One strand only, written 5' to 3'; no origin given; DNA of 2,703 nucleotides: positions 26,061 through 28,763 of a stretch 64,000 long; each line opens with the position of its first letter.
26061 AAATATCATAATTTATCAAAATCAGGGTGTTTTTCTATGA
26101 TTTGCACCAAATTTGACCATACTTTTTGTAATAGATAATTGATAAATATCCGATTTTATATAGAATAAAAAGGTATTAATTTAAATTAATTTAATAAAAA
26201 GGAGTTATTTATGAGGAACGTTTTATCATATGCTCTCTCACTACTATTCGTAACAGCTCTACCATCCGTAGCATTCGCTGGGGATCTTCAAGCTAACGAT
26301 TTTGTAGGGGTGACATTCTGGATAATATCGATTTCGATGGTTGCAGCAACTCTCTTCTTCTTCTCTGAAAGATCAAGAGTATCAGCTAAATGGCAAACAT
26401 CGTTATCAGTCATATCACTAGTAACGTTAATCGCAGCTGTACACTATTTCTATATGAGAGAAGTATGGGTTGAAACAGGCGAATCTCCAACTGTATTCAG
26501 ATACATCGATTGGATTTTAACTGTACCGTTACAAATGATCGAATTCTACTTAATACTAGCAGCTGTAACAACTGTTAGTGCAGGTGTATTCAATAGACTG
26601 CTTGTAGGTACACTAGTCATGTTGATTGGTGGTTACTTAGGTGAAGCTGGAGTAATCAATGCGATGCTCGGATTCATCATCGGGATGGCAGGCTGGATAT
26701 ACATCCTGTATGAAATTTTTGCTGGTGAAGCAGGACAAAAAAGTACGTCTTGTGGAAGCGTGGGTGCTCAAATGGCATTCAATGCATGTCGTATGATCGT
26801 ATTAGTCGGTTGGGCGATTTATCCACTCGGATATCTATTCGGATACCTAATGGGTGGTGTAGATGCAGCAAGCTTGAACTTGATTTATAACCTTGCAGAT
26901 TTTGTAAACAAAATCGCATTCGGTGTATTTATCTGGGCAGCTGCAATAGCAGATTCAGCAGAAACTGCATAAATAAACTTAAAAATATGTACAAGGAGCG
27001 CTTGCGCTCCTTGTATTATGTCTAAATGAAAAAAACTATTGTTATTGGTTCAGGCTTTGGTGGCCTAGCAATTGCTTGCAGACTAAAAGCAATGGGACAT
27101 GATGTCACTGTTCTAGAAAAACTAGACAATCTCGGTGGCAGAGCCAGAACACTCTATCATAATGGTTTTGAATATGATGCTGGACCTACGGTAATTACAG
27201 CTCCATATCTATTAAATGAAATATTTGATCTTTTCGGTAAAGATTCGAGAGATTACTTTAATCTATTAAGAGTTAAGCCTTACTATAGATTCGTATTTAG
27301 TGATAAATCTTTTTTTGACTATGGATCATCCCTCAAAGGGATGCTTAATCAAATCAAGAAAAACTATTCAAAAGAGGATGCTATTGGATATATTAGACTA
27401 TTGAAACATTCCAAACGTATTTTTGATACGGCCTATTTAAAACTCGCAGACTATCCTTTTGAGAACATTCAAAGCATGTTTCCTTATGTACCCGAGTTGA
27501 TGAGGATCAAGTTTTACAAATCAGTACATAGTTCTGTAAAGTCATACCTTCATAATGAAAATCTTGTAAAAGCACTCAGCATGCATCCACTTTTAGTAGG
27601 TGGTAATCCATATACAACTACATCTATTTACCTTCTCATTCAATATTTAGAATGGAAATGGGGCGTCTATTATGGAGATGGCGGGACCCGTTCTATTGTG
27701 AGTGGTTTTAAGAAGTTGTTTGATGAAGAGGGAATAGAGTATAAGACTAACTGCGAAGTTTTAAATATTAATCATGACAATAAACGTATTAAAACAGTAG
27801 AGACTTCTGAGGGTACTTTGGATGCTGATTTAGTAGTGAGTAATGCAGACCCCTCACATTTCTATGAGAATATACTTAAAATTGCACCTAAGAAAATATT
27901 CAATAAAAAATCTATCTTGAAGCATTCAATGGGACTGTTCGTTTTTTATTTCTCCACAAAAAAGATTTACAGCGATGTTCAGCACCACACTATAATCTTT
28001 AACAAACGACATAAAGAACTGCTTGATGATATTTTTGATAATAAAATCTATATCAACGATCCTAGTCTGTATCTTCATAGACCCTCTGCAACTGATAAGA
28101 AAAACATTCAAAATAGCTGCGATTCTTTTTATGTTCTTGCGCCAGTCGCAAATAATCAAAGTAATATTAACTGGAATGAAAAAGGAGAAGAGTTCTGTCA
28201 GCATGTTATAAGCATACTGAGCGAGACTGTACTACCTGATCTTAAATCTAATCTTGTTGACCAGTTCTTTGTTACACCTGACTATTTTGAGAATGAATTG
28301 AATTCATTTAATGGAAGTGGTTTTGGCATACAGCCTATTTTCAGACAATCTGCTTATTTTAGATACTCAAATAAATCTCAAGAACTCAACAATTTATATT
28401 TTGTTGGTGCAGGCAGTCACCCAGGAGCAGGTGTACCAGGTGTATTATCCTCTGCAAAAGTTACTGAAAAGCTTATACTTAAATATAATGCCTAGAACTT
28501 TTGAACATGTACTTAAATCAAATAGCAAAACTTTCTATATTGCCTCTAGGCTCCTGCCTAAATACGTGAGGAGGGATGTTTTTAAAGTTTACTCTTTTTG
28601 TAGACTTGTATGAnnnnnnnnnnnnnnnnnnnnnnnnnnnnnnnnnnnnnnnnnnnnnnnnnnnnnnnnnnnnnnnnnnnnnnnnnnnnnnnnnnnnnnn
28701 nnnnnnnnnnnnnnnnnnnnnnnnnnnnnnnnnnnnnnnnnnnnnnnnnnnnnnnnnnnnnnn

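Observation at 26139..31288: Self-contained light-harvesting module: blue-tuned proteorhodopsin with crtI-crtB-crtY-blh retinal pathway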

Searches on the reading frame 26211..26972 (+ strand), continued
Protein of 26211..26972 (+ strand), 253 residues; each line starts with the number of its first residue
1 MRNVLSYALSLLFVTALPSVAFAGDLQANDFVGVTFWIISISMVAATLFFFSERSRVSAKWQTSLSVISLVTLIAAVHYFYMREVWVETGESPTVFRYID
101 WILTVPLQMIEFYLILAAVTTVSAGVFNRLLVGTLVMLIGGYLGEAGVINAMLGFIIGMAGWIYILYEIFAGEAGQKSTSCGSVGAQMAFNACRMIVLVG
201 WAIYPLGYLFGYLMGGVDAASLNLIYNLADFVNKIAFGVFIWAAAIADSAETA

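Call 43: find_homologous_proteins(query=window:26211-26972:+, max_evalue=1e-40)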
Query window:26211-26972:+ (253 aa): 7982 proteins with E <= 1e-40 among 8000 candidates; the best 120 are listed.
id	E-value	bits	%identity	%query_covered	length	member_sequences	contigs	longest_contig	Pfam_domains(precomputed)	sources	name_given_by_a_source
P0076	7.9e-155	532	100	100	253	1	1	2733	PF01036.25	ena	-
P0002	8.3e-155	532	99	100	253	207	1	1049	PF01036.25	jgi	jgi:bacteriorhodopsin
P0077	4.5e-153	526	99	100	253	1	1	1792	PF01036.25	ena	-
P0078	9.4e-149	512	95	100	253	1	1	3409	PF01036.25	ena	-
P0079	1.3e-148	511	95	100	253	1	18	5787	PF01036.25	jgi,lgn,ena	-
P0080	5.8e-148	509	95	100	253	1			PF01036.25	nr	nr:proteorhodopsin [uncultured bacterium]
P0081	8.0e-148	509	94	100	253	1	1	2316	PF01036.25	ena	-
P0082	9.5e-148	509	94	100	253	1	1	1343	PF01036.25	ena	-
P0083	1.5e-147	508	95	100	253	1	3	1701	PF01036.25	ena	-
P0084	2.1e-147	507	94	100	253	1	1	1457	PF01036.25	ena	-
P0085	2.3e-147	507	95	100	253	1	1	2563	PF01036.25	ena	-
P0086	2.6e-147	507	94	100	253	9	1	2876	PF01036.25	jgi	-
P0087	7.2e-147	506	94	100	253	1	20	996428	PF01036.25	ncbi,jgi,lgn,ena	jgi:hypothetical protein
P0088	1.8e-146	504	94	100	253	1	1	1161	PF01036.25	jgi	jgi:hypothetical protein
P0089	1.5e-145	501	94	100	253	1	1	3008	PF01036.25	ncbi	ncbi:MAG: bacteriorhodopsin-like [Gammaproteobacteria bacterium]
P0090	4.6e-144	496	91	100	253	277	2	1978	PF01036.25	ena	-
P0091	1.0e-141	489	96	94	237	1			PF01036.25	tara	tara:strand:- start:551 stop:1264 length:714 start_codon:yes stop_codon:yes gene_type:complete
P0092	1.6e-141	488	96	94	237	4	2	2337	PF01036.25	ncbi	ncbi:MAG: bacteriorhodopsin-like [Gammaproteobacteria bacterium]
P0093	3.4e-136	471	87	100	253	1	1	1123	PF01036.25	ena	-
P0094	3.2e-132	458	84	100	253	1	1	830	PF01036.25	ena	-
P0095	8.0e-130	450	87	96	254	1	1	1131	PF01036.25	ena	-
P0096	4.2e-128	444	85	100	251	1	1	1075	PF01036.25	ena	-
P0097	2.9e-125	435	97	83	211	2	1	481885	PF01036.25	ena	-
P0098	5.2e-124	431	82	98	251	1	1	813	PF01036.25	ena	-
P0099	6.3e-124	431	78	100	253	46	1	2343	PF01036.25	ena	-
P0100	1.7e-123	429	78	100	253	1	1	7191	PF01036.25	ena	-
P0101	1.7e-123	429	81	100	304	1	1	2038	PF01036.25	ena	-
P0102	4.2e-123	428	78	100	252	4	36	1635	PF01036.25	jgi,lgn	jgi:bacteriorhodopsin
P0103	6.3e-123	427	77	100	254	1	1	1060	PF01036.25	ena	-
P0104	1.0e-122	427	81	100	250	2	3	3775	PF01036.25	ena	-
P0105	1.1e-122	427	79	100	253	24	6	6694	PF01036.25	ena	-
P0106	1.5e-122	426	81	100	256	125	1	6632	PF01036.25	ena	-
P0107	3.0e-122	425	80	100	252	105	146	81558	PF01036.25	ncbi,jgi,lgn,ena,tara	tara:strand:- start:426 stop:1184 length:759 start_codon:yes stop_codon:yes gene_type:complete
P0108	5.4e-122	424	87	91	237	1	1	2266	PF01036.25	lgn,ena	-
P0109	7.9e-122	424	81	98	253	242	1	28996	PF01036.25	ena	-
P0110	2.6e-121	422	83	93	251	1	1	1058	PF01036.25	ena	-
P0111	4.9e-121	421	87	90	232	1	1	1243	PF01036.25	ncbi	-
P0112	7.6e-121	420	78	98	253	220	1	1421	PF01036.25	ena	-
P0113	2.9e-119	415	83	91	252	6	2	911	PF01036.25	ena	-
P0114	4.1e-119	415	85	90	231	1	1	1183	PF01036.25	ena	-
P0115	1.4e-117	410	79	98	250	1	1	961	PF01036.25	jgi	-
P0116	5.6e-116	405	73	100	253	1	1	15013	PF01036.25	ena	-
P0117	8.3e-116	404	75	100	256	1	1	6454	PF01036.25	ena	-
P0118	3.2e-115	402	78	93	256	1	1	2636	PF01036.25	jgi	-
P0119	1.3e-111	390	74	98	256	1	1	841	PF01036.25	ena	-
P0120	5.0e-110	385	74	98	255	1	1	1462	PF01036.25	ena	-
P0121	6.1e-110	385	71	100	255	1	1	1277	PF01036.25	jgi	-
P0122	1.8e-108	380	79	89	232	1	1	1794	PF01036.25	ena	-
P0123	1.7e-105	370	70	99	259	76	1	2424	PF01036.25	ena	-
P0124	4.3e-105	369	99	70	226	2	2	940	PF01036.25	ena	-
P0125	4.7e-105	369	66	99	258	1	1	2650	PF01036.25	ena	-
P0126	6.9e-105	368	70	99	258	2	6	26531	PF01036.25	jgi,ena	-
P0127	7.8e-105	368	72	95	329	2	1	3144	PF01036.25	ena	-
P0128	1.6e-104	367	70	95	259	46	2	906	PF01036.25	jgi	jgi:sensory rhodopsin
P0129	2.0e-104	367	68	99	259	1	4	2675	PF01036.25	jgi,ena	-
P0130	4.9e-104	365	71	95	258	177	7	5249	PF01036.25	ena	-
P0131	7.1e-104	365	66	100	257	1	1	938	PF01036.25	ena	-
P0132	8.8e-104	365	66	95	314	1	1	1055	PF01036.25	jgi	jgi:bacteriorhodopsin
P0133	1.6e-103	364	68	89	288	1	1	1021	PF01036.25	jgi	jgi:bacteriorhodopsin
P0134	3.9e-103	362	99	68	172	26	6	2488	PF01036.25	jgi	jgi:bacteriorhodopsin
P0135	4.3e-103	362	70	94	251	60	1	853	PF01036.25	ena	-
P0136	4.6e-103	362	70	95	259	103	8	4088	PF01036.25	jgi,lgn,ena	jgi:bacteriorhodopsin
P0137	1.1e-102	361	71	93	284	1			PF01036.25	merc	-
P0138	1.2e-102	361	66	97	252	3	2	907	PF01036.25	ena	-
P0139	3.0e-102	360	67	97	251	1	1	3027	PF01036.25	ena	-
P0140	6.7e-102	358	67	97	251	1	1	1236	PF01036.25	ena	-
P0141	1.5e-101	357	69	92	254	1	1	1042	PF01036.25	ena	-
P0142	5.4e-101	355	66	98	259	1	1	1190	PF01036.25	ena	-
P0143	8.8e-101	355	68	97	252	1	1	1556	PF01036.25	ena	-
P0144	1.1e-100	354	69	97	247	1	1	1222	PF01036.25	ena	-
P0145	1.2e-100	354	66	96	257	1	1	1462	PF01036.25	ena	-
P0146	9.5e-100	351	67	97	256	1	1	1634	PF01036.25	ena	-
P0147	1.3e-99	351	96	67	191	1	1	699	PF01036.25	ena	-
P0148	1.4e-99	351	67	90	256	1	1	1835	PF01036.25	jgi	-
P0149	1.8e-99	350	71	89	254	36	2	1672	PF01036.25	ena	-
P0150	1.9e-99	350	71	90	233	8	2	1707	PF01036.25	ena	-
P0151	2.0e-99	350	65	98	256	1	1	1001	PF01036.25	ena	-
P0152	2.1e-99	350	69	93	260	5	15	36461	PF01036.25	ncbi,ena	-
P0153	3.3e-99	350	67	90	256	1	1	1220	PF01036.25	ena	-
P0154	3.6e-99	349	67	97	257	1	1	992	PF01036.25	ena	-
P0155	4.2e-99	349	65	98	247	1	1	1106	PF01036.25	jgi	-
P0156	5.5e-99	349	67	90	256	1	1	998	PF01036.25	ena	-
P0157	6.2e-99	349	65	99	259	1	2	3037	PF01036.25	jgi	-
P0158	7.1e-99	349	67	98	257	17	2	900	PF01036.25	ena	-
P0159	7.1e-99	349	62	100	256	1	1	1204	PF01036.25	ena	-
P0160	7.8e-99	348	67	98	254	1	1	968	PF01036.25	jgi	-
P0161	8.1e-99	348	73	89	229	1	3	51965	PF01036.25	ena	-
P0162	8.5e-99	348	73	89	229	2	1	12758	PF01036.25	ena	-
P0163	9.1e-99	348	64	100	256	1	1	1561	PF01036.25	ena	-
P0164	9.6e-99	348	95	68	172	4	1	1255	PF01036.25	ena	-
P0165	9.9e-99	348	67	97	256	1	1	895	PF01036.25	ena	-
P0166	1.2e-98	348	65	99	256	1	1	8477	PF01036.25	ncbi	-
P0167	1.3e-98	348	70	89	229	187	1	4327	PF01036.25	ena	-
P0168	1.4e-98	348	64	100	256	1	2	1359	PF01036.25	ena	-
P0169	1.4e-98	348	64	100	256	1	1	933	PF01036.25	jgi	jgi:bacteriorhodopsin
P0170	1.6e-98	347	65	96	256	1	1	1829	PF01036.25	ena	-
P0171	1.6e-98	347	65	94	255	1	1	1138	PF01036.25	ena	-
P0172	1.8e-98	347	65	98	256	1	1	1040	PF01036.25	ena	-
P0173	1.8e-98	347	69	90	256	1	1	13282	PF01036.25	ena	-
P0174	1.8e-98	347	64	98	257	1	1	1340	PF01036.25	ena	-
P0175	1.8e-98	347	66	96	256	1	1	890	PF01036.25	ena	-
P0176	1.8e-98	347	67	97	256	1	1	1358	PF01036.25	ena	-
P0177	2.1e-98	347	64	100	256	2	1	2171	PF01036.25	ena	-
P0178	2.1e-98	347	68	91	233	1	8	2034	PF01036.25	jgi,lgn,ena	jgi:bacteriorhodopsin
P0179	2.1e-98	347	67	98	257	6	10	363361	PF01036.25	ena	-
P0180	2.5e-98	347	65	94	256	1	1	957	PF01036.25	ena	-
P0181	2.5e-98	347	69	90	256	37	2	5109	PF01036.25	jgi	-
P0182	2.5e-98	347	65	97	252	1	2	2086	PF01036.25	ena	-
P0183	2.6e-98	347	68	91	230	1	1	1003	PF01036.25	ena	-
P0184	2.9e-98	347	68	91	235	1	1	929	PF01036.25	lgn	-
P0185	3.0e-98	346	68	91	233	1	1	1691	PF01036.25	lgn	-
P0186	3.1e-98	346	70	90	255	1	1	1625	PF01036.25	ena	-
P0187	3.1e-98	346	67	97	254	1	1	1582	PF01036.25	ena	-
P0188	3.3e-98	346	69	94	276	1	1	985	PF01036.25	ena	-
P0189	3.4e-98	346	69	94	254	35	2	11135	PF01036.25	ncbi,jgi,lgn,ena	jgi:bacteriorhodopsin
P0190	3.4e-98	346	62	100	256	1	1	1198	PF01036.25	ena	-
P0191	3.5e-98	346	67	90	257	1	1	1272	PF01036.25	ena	-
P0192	3.5e-98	346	62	100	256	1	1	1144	PF01036.25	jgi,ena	jgi:bacteriorhodopsin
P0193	3.5e-98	346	68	91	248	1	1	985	PF01036.25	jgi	-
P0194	4.1e-98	346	69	92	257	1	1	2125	PF01036.25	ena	-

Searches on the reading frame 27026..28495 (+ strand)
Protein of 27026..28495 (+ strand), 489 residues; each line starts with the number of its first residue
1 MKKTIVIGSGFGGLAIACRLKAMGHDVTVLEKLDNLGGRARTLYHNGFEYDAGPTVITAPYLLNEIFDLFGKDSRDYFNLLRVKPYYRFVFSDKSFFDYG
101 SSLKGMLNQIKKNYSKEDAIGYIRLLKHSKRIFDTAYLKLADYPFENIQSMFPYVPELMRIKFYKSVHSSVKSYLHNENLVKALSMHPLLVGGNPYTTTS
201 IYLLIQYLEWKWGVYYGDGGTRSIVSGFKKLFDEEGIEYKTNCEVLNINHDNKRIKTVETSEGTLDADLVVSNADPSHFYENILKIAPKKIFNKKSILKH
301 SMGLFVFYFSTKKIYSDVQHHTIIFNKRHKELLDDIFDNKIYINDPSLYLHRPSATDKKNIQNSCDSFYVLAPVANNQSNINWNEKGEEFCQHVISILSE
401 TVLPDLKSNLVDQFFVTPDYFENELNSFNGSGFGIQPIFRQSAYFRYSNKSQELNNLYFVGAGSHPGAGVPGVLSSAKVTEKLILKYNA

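Call 6: search_protein_families(library=pfam, proteins=[window:27026-28495:+], max_evalue=0.01)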
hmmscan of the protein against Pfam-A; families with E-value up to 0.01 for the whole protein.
window:27026-28495:+ (489 aa): 9 families
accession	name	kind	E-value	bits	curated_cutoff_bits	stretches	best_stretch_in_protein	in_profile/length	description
PF01593.30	Amino_oxidase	-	2.7e-28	99.9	19.8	1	12-478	2-436/443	Flavin containing amine oxidoreductase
PF13450.12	NAD_binding_8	-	3e-14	53.5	21.9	1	6-68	1-63/68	NAD(P)-binding Rossmann-like domain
PF01266.30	DAO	-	1.6e-11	44.8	27.9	1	4-271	2-200/353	FAD dependent oxidoreductase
PF07992.20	Pyr_redox_2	-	3.9e-09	36.8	26.1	1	3-36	2-31/291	Pyridine nucleotide-disulphide oxidoreductase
PF00070.33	Pyr_redox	-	9.9e-09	36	22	1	3-37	1-35/82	Pyridine nucleotide-disulphide oxidoreductase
PF03486.20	HI0933_like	-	7.9e-06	25.9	50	0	3-37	2-36/244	HI0933-like protein Rossmann domain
PF00890.30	FAD_binding_2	-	1.2e-05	25.2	20.4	1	5-39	3-37/414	FAD binding domain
PF13738.12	Pyr_redox_3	-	0.00017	21.4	30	0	5-33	1-30/305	Pyridine nucleotide-disulphide oxidoreductase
PF12831.13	FAD_oxidored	-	0.0019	18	27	0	5-40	3-38/416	FAD dependent oxidoreductase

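Call 7: search_protein_families(library=ncbifam, proteins=[window:27026-28495:+], max_evalue=0.01)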
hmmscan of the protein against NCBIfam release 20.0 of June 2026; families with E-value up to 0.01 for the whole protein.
window:27026-28495:+ (489 aa): 61 families (the best 25 are shown)
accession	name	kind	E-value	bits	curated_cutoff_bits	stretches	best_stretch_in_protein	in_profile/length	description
TIGR02734.1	crtI_fam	subfamily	8.4e-147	489.9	238.1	1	4-486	1-490/504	phytoene desaturase family protein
NF058655.1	CrtID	equivalog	4.2e-94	316.1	640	1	5-480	2-477/478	bifunctional phytoene desaturase/3,4-desaturase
NF042421.1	hydcarot_desat_CrtD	equivalog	2.7e-68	230.6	500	1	1-486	1-485/487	1-hydroxycarotenoid 3,4-desaturase CrtD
NF045637.1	carotdesatCrtDProt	equivalog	7e-62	209.5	580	1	5-485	2-483/485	1-hydroxycarotenoid 3,4-desaturase CrtD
TIGR02730.1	carot_isom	equivalog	2.1e-16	59.8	586.9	2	170-476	175-480/493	carotenoid isomerase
TIGR02733.1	desat_CrtD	equivalog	3.9e-16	58.8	549.7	2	3-57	3-57/492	C-3',4' desaturase CrtD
NF005560.0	PRK07233.1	equivalog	2.1e-12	46.6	252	2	3-49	2-48/435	hypothetical protein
TIGR03467.1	HpnE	equivalog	5e-11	42.6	283.05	1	5-56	2-55/430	hydroxysqualene dehydroxylase HpnE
NF045689.1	BCarotKetCrtO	equivalog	7.8e-11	41.2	1000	2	340-473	381-526/563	beta-carotene ketolase CrtO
NF005548.0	PRK07208.1-4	equivalog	4.3e-10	38.8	389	1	1-102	3-100/488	hypothetical protein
NF005547.0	PRK07208.1-3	equivalog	2.9e-08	32.9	380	1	2-53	5-56/465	hypothetical protein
TIGR02352.1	thiamin_ThiO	equivalog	1.8e-07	30.6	250.8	1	5-40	2-36/351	glycine oxidase ThiO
TIGR00562.1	proto_IX_ox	equivalog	3.5e-07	29.2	97.85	1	1-58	2-61/470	protoporphyrinogen oxidase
NF001933.0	PRK00711.1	subfamily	5.6e-07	28.9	383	0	224-272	203-251/429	D-amino acid dehydrogenase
TIGR01813.1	flavo_cyto_c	subfamily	8.1e-07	28.1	285.45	1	5-39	3-38/444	flavocytochrome c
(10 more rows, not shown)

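Call 9: find_related_loci(query=window:27026-28492:+, collection=genome_contigs, flank=6000)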
Query window:27026-28492:+ (489 aa) in genome_contigs; peptide patterns used: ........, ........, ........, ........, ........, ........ (x = any residue, [..] = any of these).
284 stretches matched a pattern; 117 encode a relative of the query (tblastn E <= 1e-3); the best 80 are kept; 80 distinct loci.
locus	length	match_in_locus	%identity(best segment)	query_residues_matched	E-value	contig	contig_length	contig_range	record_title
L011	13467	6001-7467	98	1-489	0e+0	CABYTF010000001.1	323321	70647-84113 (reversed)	MAG: uncultured gamma proteobacterium genome assembly, contig: AG-894-P10_NODE_1, whole genome shotgun sequence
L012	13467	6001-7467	77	1-489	0e+0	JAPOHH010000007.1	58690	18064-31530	MAG: bacterium isolate bin4 k141_3063193_length_58690_cov_20.1245, whole genome shotgun sequence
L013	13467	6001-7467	77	1-489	0e+0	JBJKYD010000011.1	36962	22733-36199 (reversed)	MAG: Gammaproteobacteria bacterium isolate LRMED-302 Gammaproteobacteria-LRMED-302-C11, whole genome shotgun sequence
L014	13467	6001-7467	78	1-489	0e+0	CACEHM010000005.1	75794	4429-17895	uncultured gamma proteobacterium genome assembly, contig: AG-390-N19_NODE_5, whole genome shotgun sequence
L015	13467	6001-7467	77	1-489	0e+0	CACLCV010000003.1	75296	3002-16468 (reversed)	uncultured gamma proteobacterium genome assembly, contig: AG-461-I20_NODE_3, whole genome shotgun sequence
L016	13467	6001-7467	76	1-489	0e+0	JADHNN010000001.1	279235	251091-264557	MAG: Gammaproteobacteria bacterium isolate BS301-5m-G69 BS301-5m-C26, whole genome shotgun sequence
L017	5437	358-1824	76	1-489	0e+0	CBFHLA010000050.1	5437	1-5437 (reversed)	MAG: Gammaproteobacteria bacterium isolate AGTU_288_bin_29_indstr genome assembly, contig: AGTU_288_bin_29_indstr_c51, w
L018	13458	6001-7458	69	1-486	0e+0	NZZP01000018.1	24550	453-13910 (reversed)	MAG: Gammaproteobacteria bacterium isolate NAT245 MHASMcontig_1189375, whole genome shotgun sequence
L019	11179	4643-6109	70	1-489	0e+0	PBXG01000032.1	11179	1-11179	MAG: Gammaproteobacteria bacterium isolate RS590 64012, whole genome shotgun sequence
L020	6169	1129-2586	70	1-486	0e+0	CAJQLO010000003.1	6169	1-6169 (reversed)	MAG: uncultured Gammaproteobacteria bacterium isolate 0.2_20180522_Bin_MAXBIN_096_1 genome assembly, contig: c_000000019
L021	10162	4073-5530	69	1-486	0e+0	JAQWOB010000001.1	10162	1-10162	MAG: Gammaproteobacteria bacterium isolate cluster2_bin.194 k141_2826749, whole genome shotgun sequence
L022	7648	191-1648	69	1-486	0e+0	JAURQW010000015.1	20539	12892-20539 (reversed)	MAG: Gammaproteobacteria bacterium isolate SFB_South_Co_87 k141_3002946, whole genome shotgun sequence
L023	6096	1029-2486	69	1-486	0e+0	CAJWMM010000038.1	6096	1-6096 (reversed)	MAG TPA_asm: uncultured Gammaproteobacteria bacterium isolate ERR599079_bin.48_MetaBAT_v2.12.1_MAG genome assembly, cont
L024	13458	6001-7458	69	1-486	0e+0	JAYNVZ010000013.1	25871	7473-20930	MAG: Gammaproteobacteria bacterium isolate 139560_S161_vamb_bins.tsv.053 NODE_1468_length_25871_cov_4.684382, whole geno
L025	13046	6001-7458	65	1-486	0e+0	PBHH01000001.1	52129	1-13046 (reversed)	MAG: Gammaproteobacteria bacterium isolate SP3036 230, whole genome shotgun sequence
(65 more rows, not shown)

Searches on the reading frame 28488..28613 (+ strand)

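Call 6: search_protein_families(library=pfam, proteins=[window:28488-28613:+], max_evalue=0.01)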
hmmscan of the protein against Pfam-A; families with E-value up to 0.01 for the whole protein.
window:28488-28613:+ (41 aa): 1 family
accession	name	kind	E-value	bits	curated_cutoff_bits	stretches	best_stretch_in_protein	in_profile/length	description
PF00494.24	SQS_PSY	-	1.1e-07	32.2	26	1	10-40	2-32/263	Squalene/phytoene synthase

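Call 7: search_protein_families(library=ncbifam, proteins=[window:28488-28613:+], max_evalue=0.01)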
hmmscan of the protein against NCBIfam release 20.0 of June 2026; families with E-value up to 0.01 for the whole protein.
window:28488-28613:+ (41 aa): 5 families
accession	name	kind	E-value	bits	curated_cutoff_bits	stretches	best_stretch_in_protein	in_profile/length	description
NF045921.1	PhytnSynCrtBRhod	equivalog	1.2e-06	28.2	500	1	6-40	11-45/307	15-cis-phytoene synthase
TIGR03465.1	HpnD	equivalog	3.1e-05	23.2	278.6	1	10-41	3-34/267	presqualene diphosphate synthase HpnD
NF045686.1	PhytoSynCyanob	equivalog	6.2e-05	22.2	550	1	7-39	26-58/310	15-cis-phytoene synthase CrtB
TIGR03464.1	HpnC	equivalog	0.00015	21.4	250.45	1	11-40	4-33/267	squalene synthase HpnC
NF042419.1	Phyto_syn_CrtB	equivalog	0.005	16.4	480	1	8-39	10-41/306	15-cis-phytoene synthase CrtB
